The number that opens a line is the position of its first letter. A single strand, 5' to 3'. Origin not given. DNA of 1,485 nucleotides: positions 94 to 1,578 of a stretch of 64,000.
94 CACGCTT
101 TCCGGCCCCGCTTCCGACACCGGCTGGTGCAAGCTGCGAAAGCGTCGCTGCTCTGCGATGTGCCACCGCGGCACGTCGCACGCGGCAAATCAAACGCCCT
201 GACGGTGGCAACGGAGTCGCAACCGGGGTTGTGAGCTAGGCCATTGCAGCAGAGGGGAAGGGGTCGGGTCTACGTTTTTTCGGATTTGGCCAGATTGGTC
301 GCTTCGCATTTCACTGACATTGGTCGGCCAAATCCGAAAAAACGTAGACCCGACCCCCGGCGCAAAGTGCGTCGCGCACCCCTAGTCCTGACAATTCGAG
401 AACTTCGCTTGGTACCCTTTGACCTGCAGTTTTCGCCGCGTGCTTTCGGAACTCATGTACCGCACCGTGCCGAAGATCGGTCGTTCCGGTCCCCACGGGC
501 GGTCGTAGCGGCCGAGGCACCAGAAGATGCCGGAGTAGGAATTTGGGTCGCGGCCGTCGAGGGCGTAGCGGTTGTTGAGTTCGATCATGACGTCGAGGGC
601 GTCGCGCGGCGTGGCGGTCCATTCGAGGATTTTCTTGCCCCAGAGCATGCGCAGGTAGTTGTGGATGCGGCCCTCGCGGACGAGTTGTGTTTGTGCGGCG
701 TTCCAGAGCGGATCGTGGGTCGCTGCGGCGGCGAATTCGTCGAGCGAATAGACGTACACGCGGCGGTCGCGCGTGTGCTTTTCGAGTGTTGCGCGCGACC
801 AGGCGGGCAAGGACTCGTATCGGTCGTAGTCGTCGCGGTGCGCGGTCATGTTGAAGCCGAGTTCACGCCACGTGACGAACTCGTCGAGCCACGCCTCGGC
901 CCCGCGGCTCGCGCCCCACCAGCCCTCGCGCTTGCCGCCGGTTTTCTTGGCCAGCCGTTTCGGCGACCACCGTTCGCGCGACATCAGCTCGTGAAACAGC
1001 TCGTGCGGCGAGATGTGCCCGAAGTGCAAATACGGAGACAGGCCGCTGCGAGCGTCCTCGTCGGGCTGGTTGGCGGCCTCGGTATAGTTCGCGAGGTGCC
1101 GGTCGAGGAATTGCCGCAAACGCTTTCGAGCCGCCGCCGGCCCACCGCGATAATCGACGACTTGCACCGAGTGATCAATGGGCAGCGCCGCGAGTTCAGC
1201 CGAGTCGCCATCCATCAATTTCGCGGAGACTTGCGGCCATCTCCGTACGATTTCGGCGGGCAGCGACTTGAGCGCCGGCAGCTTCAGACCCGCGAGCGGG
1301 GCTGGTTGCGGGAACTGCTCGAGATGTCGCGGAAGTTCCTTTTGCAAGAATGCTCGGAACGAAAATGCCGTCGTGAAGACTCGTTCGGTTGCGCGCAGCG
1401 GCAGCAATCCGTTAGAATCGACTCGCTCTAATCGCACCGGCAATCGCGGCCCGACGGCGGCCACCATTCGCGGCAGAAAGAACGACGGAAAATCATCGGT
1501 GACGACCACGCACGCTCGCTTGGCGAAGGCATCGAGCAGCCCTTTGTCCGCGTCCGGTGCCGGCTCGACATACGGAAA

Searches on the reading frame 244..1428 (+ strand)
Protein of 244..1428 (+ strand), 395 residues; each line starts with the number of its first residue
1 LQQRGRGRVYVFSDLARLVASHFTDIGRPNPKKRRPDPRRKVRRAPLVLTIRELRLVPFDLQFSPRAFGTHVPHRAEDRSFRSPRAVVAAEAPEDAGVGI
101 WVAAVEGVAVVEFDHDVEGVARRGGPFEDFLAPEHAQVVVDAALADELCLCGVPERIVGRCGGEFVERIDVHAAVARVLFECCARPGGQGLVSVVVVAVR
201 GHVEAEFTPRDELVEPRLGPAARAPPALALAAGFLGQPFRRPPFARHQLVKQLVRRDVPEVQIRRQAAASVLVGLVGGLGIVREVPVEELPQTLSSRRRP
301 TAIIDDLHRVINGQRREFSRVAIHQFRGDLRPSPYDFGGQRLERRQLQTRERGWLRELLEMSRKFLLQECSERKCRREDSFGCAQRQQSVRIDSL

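Call 112: search_protein_families(library=padloc, alignment_id=A6, max_evalue=0.001)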
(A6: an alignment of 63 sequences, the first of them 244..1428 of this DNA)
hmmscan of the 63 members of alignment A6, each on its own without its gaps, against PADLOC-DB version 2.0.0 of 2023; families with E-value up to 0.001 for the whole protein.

A. member 1, window:244-1428:+ (395 aa): 0 families

B. families by the number of members that match (of 63 scanned): 3 families
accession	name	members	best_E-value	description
PDLC01101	PrimPol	2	3.9e-07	adaptation polymerase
PDLC04781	PDC-M71B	1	2e-05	-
PDLC04481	PDC-M16B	1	0.00036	-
